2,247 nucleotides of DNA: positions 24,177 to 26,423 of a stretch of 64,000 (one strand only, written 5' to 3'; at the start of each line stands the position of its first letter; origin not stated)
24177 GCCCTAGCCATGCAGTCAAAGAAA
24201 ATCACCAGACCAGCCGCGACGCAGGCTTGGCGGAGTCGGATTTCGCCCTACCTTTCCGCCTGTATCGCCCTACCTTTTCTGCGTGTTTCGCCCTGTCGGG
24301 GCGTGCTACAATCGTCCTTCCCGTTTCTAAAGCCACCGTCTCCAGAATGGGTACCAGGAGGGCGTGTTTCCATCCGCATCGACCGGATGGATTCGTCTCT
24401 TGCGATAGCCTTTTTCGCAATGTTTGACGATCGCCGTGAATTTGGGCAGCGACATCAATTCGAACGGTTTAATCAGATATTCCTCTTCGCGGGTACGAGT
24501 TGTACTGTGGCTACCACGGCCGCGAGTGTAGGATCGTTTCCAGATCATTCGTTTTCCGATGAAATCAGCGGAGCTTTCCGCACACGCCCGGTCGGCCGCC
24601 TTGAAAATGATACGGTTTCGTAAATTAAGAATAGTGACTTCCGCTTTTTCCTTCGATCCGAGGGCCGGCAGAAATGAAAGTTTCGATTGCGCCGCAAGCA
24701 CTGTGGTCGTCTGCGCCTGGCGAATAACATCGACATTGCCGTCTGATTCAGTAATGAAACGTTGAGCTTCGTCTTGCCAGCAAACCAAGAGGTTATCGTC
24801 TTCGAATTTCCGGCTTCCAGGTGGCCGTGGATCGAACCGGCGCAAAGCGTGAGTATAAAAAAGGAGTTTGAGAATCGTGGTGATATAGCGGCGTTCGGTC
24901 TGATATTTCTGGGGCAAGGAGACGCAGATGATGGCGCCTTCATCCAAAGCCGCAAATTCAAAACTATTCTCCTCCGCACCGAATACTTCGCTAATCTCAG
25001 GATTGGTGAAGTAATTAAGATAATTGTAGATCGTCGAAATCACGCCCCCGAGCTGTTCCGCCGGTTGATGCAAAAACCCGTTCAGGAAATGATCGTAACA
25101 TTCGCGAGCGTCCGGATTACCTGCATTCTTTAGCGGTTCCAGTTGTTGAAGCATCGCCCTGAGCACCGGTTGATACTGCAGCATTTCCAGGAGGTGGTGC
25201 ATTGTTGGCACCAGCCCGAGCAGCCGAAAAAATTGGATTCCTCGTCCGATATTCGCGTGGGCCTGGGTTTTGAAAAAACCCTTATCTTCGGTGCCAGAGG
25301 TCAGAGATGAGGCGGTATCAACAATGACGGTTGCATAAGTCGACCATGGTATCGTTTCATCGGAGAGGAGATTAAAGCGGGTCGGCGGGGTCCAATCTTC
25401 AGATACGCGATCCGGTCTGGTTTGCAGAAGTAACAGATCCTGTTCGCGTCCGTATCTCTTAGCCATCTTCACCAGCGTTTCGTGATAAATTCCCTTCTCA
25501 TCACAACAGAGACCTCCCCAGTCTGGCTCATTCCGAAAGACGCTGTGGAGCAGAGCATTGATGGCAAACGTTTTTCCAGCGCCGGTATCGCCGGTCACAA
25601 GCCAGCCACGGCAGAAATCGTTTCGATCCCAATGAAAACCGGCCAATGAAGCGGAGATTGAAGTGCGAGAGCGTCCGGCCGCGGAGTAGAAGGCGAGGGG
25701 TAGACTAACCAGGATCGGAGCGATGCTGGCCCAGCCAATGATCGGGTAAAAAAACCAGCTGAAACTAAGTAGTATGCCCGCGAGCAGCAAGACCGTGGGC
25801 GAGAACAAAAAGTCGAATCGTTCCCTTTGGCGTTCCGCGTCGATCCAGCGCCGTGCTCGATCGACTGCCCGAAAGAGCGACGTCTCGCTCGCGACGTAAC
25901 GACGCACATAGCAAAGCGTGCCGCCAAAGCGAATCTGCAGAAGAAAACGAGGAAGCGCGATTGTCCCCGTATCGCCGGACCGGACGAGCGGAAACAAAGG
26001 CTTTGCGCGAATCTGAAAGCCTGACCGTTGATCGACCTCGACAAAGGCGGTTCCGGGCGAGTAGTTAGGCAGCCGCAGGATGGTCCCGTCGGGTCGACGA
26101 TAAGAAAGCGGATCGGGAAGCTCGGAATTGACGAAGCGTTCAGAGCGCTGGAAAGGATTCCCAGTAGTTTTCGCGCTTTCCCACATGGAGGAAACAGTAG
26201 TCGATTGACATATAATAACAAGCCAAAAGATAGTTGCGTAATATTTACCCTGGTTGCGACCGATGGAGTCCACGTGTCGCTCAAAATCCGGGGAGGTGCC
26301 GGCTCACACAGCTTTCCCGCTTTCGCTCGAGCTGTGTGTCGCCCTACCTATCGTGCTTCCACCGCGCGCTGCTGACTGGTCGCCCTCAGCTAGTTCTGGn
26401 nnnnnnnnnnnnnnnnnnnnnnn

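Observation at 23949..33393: Plasmid-like accessory island wedged between housekeeping genes, with no visible integrase or relaxase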

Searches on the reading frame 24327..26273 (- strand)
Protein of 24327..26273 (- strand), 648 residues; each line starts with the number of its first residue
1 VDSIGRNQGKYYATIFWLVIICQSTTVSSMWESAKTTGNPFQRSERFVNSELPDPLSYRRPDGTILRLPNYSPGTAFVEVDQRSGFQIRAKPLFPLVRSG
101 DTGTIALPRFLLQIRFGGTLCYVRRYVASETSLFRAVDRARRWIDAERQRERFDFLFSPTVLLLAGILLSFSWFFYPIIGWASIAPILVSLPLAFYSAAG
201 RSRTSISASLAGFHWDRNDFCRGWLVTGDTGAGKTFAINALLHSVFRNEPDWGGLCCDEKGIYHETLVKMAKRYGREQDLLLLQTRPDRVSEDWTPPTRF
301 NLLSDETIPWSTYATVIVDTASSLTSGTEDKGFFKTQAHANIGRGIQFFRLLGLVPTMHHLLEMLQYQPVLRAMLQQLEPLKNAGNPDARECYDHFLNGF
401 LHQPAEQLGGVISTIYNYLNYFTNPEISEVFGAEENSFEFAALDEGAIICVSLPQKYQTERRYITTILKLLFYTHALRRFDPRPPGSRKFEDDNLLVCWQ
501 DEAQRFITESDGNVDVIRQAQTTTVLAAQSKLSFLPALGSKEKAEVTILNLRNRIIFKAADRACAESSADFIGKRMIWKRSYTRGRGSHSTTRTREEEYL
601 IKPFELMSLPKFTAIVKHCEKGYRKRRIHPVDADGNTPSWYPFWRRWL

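Call 5: search_protein_families(library=pfam, proteins=[window:24327-26273:-], max_evalue=0.01)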
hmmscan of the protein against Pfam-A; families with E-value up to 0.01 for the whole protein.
window:24327-26273:- (648 aa): 4 families
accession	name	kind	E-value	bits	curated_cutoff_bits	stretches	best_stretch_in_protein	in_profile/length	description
PF10412.15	TrwB_AAD_bind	-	3.2e-10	39.9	20.5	1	518-619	270-376/387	Type IV secretion-system coupling protein DNA-binding domain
PF12696.13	TraG-D_C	-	8.6e-08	32.6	22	1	499-611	5-126/126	TraM recognition site of TraD and TraG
PF25199.1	nSTAND_NTPase5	-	0.0044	17.3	34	0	214-283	34-101/145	Novel STAND NTPase 5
PF02534.20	T4SS-DNA_transf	-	0.0061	15.9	20.1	0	399-616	214-430/468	Type IV secretory system Conjugative DNA transfer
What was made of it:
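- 24327..26186 (-): T4CP-like (VirD4/TrwB-type) membrane ATPase of 619 aa. It has an N-terminal β domain, two long TM helices, and an NBD with Walker A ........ and Walker B DE. Pfam (call 5).
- Checked: T4CP-like ATPase at 24327-26273(-): TrwB_AAD_bind 3e-10 and TraG-D_C 9e-8 (call 5).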

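Call 22: search_protein_families(library=padloc, proteins=[window:24327-26273:-], max_evalue=0.01)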
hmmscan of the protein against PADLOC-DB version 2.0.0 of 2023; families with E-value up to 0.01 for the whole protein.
window:24327-26273:- (648 aa): 1 family
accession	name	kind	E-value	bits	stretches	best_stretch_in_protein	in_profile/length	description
PDLC04140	mad8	-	6.8e-08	30.4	1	224-560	30-254/314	mads_8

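Call 23: search_protein_families(library=ncbifam, proteins=[window:24327-26273:-], max_evalue=0.01)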
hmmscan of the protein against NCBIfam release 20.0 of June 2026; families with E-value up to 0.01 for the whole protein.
window:24327-26273:- (648 aa): 3 families
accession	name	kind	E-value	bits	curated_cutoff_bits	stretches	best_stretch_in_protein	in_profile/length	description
NF045973.1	conju_CD1115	equivalog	7.7e-07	28.3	250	1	225-617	28-421/442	VirD4-like conjugal transfer protein, CD1115 family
TIGR03743.1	SXT_TraD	subfamily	9.4e-05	21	366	1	518-600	511-605/636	conjugative transfer system coupling protein TraD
NF041447.1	TrbC_conju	equivalog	0.0024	16.4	800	1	217-283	125-191/685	F-type conjugative transfer protein TrbC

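Call 33: find_homologous_proteins(query=window:24327-26273:-)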
Query window:24327-26273:- (648 aa): 892 proteins with E <= 0.001 among 8000 candidates; the best 120 are listed.
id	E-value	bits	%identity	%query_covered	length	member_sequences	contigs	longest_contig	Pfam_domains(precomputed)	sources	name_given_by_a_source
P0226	0.0e+0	1436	98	97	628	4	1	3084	PF10412.16,PF12696.14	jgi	jgi:hypothetical protein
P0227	0.0e+0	1415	97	96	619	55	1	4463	PF10412.16,PF12696.14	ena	-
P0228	0.0e+0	1406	97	96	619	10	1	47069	PF10412.16,PF12696.14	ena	-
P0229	0.0e+0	1391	96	96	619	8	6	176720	PF10412.16,PF12696.14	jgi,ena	jgi:hypothetical protein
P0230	0.0e+0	1287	89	95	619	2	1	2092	PF10412.16,PF12696.14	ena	-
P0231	0.0e+0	1280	88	96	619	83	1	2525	PF10412.16,PF12696.14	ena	-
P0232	0.0e+0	1277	87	96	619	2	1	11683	PF10412.16,PF12696.14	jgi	jgi:hypothetical protein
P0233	0.0e+0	1274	88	96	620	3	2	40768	PF10412.16,PF12696.14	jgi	jgi:hypothetical protein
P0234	0.0e+0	1269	87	96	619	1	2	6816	PF10412.16,PF12696.14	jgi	jgi:type IV secretory system conjugative DNA transfer VirD4/TraG family protein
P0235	0.0e+0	1262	86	96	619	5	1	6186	PF10412.16,PF12696.14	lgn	-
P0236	0.0e+0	1262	87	96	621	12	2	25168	PF10412.16,PF12696.14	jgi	jgi:hypothetical protein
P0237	0.0e+0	1250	86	96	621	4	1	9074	PF10412.16,PF12696.14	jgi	jgi:hypothetical protein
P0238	0.0e+0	1243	85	96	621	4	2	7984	PF10412.16,PF12696.14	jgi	jgi:TraM recognition site of TraD and TraG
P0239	0.0e+0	1236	85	95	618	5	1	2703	PF10412.16,PF12696.14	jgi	jgi:hypothetical protein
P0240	0.0e+0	1234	82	98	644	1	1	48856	PF10412.16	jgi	jgi:hypothetical protein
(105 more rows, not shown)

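Call 34: find_encoding_contigs(protein=P0229, flank=10000, max_places=4)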
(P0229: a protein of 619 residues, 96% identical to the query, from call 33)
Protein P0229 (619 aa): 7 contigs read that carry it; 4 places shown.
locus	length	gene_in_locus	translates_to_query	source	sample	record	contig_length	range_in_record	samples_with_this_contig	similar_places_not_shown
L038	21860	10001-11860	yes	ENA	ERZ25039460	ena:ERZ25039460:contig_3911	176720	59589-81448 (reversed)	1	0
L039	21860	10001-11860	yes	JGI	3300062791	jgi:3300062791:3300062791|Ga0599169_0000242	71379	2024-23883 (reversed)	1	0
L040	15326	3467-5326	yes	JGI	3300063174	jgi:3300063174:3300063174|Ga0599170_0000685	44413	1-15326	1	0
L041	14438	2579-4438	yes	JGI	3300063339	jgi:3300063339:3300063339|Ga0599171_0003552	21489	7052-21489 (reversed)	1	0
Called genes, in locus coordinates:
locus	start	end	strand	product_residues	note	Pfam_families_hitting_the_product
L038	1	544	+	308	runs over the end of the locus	PF02517:Rce1-like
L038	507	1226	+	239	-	PF18912:DZR_2, PF00156:Pribosyltran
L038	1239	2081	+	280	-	PF17848:Zn_ribbon_ACC, PF01039:Carboxyl_trans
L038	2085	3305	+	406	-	PF08245:Mur_ligase_M (weak), PF02875:Mur_ligase_C, PF27239:FOL3_C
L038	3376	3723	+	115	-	-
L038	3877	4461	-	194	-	-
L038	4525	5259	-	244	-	PF01051:Rep3_N (faint), PF21205:Rep3_C (weak)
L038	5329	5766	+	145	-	-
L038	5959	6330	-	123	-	-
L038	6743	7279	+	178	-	-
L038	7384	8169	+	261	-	-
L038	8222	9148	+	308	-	PF00593:TonB_dep_Rec_b-barrel, PF14905:OMP_b-brl_3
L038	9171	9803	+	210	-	PF25174:Beta-prop_THOC3 (weak)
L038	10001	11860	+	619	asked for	PF10412:TrwB_AAD_bind (weak), PF12696:TraG-D_C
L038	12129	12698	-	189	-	PF13424:TPR_12 (faint), PF07719:TPR_2 (faint), PF13174:TPR_6 (faint), PF13428:TPR_14 (faint), PF13414:TPR_11 (weak), PF14559:TPR_19 (faint), PF13181:TPR_8 (faint), PF13432:TPR_16 (weak), +1 more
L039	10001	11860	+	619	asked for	PF10412:TrwB_AAD_bind (weak), PF12696:TraG-D_C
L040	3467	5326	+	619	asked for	PF10412:TrwB_AAD_bind (weak), PF12696:TraG-D_C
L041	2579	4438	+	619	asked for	PF10412:TrwB_AAD_bind (weak), PF12696:TraG-D_C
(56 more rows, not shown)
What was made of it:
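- Tried and rejected: Assembly artefact for the TBDR insertion: rejected, because four independent assemblies share it (call 34).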

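Call 45: search_solved_structures(query=window:24327-26273:-, max_evalue=0.01)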
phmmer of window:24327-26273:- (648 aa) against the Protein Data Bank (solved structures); distinct sequences matched with E-value up to 0.01: 0.

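Call 60: search_dna_similar(query=window:24327-26186:-, collection=plasmids, mode=protein, max_evalue=0.001, max_rows=15)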
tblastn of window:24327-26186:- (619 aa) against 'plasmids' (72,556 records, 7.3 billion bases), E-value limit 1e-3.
Records with a match: 5; places in all: 6; records where one place covers at least 80% of the query: 0.
Best place of each record, by identity: <60% 5.
By first word of the organism name: Opitutaceae 1; Termitidicoccus 1; Selenomonas 1; Aquicella 1; Candidatus 1.
By predicted mobility (MOB-suite, as given by PLSDB): non-mobilizable 3; mobilizable 2.
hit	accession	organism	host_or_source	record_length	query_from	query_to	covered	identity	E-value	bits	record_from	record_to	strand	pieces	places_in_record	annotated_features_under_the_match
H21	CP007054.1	Opitutaceae bacterium TAV5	-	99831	221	612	63%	28.3%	7e-40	164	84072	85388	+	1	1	hypothetical protein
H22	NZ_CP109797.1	Termitidicoccus mucosus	Reticulitermes chinensis,cell culture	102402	181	545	59%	28.8%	4e-24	139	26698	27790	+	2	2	hypothetical protein (x2)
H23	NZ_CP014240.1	Selenomonas sp. oral taxon 136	Homo sapiens,pure culture,Supragingival ...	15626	188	532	56%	25.8%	2e-14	85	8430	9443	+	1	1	type IV secretion system DNA-binding domain-containing protein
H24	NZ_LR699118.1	Aquicella lusitana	Borehole HDN1, spa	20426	190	550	58%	23.1%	3e-6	58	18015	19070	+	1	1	type IV secretion system DNA-binding domain-containing protein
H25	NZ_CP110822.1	Candidatus Bandiella woodruffii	Euplotes woodruffi,mixed host and ...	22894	189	550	58%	21.4%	2e-4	52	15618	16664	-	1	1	type IV secretion system DNA-binding domain-containing protein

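Call 62: get_annotated_region(hit=H21, flank=9000)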
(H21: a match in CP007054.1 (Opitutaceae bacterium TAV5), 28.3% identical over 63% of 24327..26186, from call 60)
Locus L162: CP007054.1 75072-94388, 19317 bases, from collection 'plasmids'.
description: Opitutaceae bacterium TAV5 plasmid, complete sequence
organism: Opitutaceae bacterium TAV5 (NCBI taxid 794903)
taxonomy: Bacteria; Verrucomicrobiota; Opitutia; Opitutales; Opitutaceae; ; Opitutaceae bacterium TAV5
host: -; source: -; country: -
typing (MOB-suite, as given by PLSDB): mobilizable; replicon rep_cluster_253; relaxase MOBF
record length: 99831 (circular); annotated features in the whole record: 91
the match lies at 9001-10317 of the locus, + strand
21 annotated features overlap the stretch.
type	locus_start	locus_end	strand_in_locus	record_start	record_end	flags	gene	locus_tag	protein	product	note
CDS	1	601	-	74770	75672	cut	-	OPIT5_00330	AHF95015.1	hypothetical protein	-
CDS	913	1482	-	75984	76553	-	-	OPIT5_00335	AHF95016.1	hypothetical protein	-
CDS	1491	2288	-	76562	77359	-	-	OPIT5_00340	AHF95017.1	hypothetical protein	-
CDS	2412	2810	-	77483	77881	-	-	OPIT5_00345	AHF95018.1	hypothetical protein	-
CDS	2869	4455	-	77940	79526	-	-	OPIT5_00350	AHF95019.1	hypothetical protein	-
CDS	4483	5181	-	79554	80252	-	-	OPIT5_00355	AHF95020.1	hypothetical protein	-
CDS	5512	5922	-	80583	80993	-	-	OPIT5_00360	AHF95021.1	single-stranded DNA-binding protein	-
CDS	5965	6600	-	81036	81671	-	-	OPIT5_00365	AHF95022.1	hypothetical protein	-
CDS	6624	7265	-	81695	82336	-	-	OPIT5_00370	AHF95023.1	hypothetical protein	-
CDS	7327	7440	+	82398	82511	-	-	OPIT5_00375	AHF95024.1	hypothetical protein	-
CDS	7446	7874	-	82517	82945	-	-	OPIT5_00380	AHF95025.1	hypothetical protein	-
CDS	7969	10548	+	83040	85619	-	-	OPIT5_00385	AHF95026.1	hypothetical protein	-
CDS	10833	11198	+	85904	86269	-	-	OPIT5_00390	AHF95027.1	hypothetical protein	-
CDS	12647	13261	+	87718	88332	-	-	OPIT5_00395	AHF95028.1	hypothetical protein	-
CDS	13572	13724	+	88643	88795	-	-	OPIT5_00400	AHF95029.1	hypothetical protein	-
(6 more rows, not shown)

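Call 63: get_annotated_region(hit=H22, flank=9000)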
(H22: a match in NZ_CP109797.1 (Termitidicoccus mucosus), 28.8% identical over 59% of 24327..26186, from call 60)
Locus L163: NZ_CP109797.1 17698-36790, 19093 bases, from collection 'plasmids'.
description: Termitidicoccus mucosus strain TSB47 plasmid unnamed1, complete sequence
organism: Termitidicoccus mucosus (NCBI taxid 1184151)
taxonomy: Bacteria; Verrucomicrobiota; Opitutia; Opitutales; Opitutaceae; Termitidicoccus; Termitidicoccus mucosus
host: -; source: Reticulitermes chinensis,cell culture; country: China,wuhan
typing (MOB-suite, as given by PLSDB): non-mobilizable
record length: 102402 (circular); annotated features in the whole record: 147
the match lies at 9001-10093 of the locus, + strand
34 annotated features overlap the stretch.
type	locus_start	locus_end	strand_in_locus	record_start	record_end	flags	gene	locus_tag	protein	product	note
CDS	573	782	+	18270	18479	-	-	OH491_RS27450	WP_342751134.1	hypothetical protein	-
CDS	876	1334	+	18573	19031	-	-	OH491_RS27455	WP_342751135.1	hypothetical protein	-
CDS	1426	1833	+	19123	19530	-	-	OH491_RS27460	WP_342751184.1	hypothetical protein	-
CDS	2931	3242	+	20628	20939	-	-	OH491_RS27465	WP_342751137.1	hypothetical protein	-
CDS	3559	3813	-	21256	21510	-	-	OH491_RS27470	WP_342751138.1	hypothetical protein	-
CDS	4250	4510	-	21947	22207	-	-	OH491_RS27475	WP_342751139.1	type II toxin-antitoxin system VapC family toxin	-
CDS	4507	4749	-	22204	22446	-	-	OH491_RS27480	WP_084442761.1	type II toxin-antitoxin system Phd/YefM family antitoxin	-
CDS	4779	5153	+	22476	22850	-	-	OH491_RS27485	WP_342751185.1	hypothetical protein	-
CDS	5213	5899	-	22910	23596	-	-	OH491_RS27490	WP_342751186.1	hypothetical protein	-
CDS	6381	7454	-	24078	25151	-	-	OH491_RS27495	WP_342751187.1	AAA family ATPase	-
CDS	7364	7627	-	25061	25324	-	-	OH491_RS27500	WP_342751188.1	relaxase domain-containing protein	-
CDS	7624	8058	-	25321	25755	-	mobF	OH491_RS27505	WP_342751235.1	MobF family relaxase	-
CDS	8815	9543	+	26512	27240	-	-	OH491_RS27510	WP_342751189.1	hypothetical protein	-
CDS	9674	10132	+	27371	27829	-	-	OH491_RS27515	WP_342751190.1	hypothetical protein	-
CDS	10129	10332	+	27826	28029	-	-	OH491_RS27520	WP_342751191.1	hypothetical protein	-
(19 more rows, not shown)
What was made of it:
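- Closest known: T4CP-like genes of Opitutaceae plasmids. Same: The nearest plasmid-borne relatives (28% identity, 7e-40), from the same phylum, on MOBF-type plasmids or next to MobF (calls 60, 62, 63).
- The nearest plasmid T4CP homologues are on Opitutaceae MOBF plasmids (calls 60, 62, 63).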

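Call 72: predict_structure(alignment_id=A4)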
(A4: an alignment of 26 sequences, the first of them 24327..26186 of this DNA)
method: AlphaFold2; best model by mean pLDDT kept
length: 619 residues; sequences in the alignment: 26
mean_pLDDT: 65.8   pTM: 0.62
mean pLDDT of the five models: 65.8, 62.5, 61.7, 60.7, 58.5
residues with pLDDT >= 90: 61; 70-90: 259; 50-70: 123; < 50: 176
segments of 3 or more residues with pLDDT < 50: 1-23, 190-192, 297-301, 451-557, 559-562, 564-595
pLDDT, mean of each block of 10 residues (from residue 1): 30 27 72 87 81 90 81 71 86 87 92 90 83 86 87 83 77 65 61 56 59 80 73 69 84 65 59 70 74 59 73 89 84 88 91 89 89 84 84 64 58 78 71 72 63 40 37 41 39 29 29 28 35 33 40 47 45 36 39 52 74 71
secondary structure, 60 per line:
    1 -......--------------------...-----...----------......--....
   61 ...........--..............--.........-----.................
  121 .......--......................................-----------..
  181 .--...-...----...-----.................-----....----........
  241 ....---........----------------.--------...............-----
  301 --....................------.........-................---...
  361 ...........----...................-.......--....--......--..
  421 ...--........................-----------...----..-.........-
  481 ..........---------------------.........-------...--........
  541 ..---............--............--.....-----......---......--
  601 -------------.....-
elements in order: H2-7 E28-30 E36-38 E49-54 E57-71 E74-87 E90-98 H104-127 H130-167 E179-181 E184-186 E195-197 H203-219 E225-228 H233-244 E251-255 H281-295 H303-322 H329-337 H339-354 H358-371 H376-394 H396-402 H411-416 E419-423 H426-449 H471-479 H481-490 H512-520 E528-530 H533-542 E546-557 E560-571 H574-578 E584-589 E593-598 H614-618
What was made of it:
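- On Type IV coupling proteins (VirD4/TrwB/TraD): TM helices 104-167 (call 72).
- The T4CP model has only moderate confidence (pLDDT 66, call 72).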
